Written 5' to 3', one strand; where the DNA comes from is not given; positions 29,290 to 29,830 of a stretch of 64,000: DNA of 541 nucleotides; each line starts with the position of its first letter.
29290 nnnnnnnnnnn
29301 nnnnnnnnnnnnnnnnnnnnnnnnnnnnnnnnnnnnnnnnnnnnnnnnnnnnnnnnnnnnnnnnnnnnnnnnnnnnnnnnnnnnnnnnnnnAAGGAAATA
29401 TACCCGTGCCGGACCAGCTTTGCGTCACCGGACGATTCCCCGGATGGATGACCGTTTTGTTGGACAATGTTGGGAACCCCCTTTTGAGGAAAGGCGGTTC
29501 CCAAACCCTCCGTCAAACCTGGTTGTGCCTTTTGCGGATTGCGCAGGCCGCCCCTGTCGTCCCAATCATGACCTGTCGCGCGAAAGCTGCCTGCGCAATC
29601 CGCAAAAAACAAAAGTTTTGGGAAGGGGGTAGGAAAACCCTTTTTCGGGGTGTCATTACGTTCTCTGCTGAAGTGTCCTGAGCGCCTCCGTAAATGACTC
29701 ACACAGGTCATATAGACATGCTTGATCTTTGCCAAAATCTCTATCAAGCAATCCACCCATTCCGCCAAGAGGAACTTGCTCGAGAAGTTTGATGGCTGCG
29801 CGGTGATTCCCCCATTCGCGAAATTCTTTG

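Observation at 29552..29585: Central loop of the palindromic element is inverted between copies while the arms keep the same orientation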

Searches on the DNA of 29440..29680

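Call 65: search_rna_families(source=window, start=29440, end=29680, threshold=evalue, max_evalue=1)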
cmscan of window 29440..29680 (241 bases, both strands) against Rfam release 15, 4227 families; matches with E-value up to 1: 0.
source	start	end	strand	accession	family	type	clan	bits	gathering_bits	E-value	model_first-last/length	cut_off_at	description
